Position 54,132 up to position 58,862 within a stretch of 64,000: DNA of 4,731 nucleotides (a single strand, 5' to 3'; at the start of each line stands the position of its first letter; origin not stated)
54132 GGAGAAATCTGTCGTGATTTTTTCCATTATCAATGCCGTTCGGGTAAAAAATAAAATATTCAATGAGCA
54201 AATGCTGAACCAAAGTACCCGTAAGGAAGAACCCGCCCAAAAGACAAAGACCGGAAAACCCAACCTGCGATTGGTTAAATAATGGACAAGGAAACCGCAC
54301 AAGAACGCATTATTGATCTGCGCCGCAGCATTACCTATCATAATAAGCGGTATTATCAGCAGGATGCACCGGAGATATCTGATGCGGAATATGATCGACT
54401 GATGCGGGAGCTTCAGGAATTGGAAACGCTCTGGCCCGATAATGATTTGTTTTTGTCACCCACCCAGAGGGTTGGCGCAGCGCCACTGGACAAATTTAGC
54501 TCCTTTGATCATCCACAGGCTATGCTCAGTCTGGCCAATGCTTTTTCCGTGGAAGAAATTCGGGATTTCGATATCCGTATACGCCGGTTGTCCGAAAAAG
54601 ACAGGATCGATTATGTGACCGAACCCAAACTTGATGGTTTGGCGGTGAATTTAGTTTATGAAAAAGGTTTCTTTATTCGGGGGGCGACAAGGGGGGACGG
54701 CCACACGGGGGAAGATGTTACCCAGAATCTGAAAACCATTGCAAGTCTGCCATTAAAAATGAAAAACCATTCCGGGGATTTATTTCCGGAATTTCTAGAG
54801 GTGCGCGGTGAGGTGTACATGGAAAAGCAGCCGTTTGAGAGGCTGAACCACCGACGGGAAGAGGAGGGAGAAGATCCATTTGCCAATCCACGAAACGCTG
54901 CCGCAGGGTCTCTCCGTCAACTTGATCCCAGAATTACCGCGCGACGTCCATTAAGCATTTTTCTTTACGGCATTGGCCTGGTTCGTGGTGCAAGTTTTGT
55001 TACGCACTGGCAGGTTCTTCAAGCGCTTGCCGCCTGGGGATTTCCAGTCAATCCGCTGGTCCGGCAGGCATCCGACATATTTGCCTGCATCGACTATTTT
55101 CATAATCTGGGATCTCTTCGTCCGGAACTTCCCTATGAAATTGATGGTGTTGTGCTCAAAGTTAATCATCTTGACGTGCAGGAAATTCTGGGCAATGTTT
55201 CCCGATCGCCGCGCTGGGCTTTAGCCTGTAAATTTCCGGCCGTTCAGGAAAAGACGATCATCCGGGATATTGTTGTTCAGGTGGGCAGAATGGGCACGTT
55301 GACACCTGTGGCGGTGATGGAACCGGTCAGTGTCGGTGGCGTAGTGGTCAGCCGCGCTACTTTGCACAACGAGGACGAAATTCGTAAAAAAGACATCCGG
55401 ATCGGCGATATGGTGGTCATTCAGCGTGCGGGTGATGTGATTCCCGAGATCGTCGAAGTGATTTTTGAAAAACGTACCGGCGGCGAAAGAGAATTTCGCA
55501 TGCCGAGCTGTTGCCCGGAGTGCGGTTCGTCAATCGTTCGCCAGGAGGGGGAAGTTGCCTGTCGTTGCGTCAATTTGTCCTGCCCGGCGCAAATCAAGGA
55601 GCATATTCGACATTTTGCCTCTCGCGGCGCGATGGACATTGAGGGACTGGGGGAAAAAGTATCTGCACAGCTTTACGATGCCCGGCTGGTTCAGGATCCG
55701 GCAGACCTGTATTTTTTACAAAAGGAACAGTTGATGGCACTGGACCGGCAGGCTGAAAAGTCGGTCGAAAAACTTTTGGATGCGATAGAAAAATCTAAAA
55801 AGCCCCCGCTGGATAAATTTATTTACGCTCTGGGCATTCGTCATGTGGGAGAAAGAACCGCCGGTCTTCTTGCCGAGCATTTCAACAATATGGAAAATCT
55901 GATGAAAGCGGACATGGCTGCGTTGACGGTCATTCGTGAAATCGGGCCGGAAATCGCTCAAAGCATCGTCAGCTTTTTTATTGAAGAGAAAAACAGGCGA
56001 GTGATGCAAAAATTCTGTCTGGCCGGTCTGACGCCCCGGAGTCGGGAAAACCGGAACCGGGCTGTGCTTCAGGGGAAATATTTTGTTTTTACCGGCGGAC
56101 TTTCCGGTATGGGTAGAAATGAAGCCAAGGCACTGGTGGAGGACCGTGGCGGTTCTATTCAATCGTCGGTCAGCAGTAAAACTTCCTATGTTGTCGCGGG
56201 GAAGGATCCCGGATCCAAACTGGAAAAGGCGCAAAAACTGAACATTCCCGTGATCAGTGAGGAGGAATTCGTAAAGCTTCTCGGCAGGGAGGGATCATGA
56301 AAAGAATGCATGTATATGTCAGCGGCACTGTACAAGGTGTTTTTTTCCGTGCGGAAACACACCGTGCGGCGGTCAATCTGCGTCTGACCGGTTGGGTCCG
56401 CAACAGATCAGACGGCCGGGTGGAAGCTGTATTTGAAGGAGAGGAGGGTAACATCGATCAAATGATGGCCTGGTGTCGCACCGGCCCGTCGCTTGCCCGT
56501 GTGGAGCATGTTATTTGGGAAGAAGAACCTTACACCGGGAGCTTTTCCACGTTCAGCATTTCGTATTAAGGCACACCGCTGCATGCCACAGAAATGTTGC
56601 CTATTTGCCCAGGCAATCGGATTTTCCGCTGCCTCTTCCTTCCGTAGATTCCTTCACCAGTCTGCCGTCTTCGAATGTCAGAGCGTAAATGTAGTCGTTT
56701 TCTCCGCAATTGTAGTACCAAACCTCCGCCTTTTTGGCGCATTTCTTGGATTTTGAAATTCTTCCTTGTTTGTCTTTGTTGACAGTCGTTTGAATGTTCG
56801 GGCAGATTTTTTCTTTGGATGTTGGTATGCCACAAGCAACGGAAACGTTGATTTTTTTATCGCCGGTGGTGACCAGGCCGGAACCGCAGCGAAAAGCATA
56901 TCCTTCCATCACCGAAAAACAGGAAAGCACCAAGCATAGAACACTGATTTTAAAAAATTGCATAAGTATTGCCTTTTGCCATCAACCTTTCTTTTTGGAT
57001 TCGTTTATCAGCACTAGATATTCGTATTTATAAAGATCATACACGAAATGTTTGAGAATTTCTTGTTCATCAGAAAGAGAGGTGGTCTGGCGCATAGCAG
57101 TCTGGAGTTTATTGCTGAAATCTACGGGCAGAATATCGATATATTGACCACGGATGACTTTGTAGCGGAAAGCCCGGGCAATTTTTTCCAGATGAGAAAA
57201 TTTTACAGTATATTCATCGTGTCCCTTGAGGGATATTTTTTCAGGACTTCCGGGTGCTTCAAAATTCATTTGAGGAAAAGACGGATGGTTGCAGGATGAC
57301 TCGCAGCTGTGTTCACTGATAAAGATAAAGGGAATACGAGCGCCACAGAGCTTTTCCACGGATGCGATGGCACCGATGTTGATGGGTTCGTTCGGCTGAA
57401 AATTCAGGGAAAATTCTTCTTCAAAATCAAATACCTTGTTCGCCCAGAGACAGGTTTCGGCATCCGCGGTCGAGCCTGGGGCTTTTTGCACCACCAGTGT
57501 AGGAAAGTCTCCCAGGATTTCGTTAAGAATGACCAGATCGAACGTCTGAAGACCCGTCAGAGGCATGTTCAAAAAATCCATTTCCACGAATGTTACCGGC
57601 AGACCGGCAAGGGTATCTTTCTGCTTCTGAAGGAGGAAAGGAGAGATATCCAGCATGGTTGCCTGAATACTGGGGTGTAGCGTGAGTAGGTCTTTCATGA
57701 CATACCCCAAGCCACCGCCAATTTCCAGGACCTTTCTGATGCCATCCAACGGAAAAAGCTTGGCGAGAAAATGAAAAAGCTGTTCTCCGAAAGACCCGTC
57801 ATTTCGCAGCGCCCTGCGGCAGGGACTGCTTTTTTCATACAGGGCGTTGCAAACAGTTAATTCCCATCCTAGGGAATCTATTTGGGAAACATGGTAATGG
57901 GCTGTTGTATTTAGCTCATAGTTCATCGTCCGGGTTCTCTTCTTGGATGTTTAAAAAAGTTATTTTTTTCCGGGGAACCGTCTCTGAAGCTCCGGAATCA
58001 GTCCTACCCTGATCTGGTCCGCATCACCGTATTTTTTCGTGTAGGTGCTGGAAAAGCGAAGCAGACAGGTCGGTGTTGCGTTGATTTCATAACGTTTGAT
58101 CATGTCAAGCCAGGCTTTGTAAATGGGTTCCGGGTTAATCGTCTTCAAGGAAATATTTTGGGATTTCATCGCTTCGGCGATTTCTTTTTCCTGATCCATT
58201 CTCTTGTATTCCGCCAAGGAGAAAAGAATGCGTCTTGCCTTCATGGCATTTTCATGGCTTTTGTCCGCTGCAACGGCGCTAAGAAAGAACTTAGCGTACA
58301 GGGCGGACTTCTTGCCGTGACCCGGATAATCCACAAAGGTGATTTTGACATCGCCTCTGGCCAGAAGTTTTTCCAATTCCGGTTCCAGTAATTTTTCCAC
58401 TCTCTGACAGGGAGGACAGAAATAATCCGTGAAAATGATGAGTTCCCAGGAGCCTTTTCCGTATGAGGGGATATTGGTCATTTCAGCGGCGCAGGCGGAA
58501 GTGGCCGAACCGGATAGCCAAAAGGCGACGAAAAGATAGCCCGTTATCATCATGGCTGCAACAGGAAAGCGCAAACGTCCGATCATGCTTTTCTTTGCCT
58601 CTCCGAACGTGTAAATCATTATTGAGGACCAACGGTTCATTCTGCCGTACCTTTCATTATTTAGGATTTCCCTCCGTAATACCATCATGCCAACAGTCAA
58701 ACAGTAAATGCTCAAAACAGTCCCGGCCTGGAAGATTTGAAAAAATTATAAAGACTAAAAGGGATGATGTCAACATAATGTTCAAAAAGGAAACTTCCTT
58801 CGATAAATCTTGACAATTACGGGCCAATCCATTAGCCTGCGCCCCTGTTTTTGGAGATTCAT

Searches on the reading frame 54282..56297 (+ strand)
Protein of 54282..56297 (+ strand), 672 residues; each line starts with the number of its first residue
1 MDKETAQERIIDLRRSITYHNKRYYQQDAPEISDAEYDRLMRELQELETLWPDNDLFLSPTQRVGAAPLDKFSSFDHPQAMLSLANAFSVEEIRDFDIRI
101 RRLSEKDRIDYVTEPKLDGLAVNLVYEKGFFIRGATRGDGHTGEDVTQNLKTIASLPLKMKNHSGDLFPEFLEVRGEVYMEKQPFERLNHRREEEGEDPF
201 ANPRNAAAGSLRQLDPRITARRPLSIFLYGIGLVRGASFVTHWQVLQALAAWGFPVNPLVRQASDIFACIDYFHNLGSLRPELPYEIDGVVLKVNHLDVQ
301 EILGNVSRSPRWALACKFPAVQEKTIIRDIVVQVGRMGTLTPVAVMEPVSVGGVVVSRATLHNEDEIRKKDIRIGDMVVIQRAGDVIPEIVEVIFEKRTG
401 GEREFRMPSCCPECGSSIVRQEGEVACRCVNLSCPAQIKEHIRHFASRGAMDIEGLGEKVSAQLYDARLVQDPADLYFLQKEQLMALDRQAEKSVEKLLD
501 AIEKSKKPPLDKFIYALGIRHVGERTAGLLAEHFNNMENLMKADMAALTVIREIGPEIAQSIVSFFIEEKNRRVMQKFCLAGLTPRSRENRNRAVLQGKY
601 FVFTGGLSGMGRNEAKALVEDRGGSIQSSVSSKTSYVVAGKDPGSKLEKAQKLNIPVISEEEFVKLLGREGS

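Call 34: search_protein_families(library=pfam, proteins=[window:54282-56297:+], max_evalue=0.00001)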
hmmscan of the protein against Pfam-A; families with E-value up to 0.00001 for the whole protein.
window:54282-56297:+ (672 aa): 8 families
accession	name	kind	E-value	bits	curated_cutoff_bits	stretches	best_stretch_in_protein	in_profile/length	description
PF01653.23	DNA_ligase_aden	-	1.3e-92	310.3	27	1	71-320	3-252/253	NAD-dependent DNA ligase adenylation domain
PF03120.22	DNA_ligase_OB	-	1.1e-33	115.3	32.9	1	325-401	2-78/79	NAD-dependent DNA ligase OB-fold domain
PF12826.13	HHH_2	-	3.2e-25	88.5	27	1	512-574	1-63/64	Helix-hairpin-helix motif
PF00533.33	BRCT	-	4.4e-17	62.5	21.3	1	595-666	5-77/78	BRCA1 C Terminus (BRCT) domain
PF03119.21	DNA_ligase_ZBD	-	1e-10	41.7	25.8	1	411-436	2-27/27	NAD-dependent DNA ligase C4 zinc finger domain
PF14520.12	HHH_5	-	4.2e-09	37.2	27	0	515-564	3-53/57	Helix-hairpin-helix domain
PF22745.1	Nlig-Ia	-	3e-08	34.6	27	1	7-53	3-49/92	DNA ligase-like, N-terminal NAD+-binding domain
PF12738.14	PTCB-BRCT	-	1.3e-07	32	22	1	604-659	5-60/63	twin BRCT domain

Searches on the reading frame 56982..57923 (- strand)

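Call 34: search_protein_families(library=pfam, proteins=[window:56982-57923:-], max_evalue=0.00001)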
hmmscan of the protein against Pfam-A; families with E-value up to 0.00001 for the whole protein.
window:56982-57923:- (313 aa): 4 families
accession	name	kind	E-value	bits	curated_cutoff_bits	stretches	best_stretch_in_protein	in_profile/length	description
PF13649.12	Methyltransf_25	-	1.7e-08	35.5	27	1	65-137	1-74/97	Methyltransferase domain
PF08242.18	Methyltransf_12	-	1.6e-07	32.4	30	1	66-140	1-78/98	Methyltransferase domain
PF00891.24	Methyltransf_2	-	1.6e-06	28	22.3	1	55-140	56-140/210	O-methyltransferase domain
PF13847.12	Methyltransf_31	-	1.9e-06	28.1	27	1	64-141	6-88/145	Methyltransferase domain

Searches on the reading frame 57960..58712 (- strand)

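Call 34: search_protein_families(library=pfam, proteins=[window:57960-58712:-], max_evalue=0.00001)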
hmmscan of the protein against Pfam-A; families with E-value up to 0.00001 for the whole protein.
window:57960-58712:- (250 aa): 1 family
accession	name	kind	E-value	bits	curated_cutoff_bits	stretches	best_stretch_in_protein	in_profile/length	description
PF13462.12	Thioredoxin_4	-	1e-09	39.2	23.2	1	90-217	16-144/165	Thioredoxin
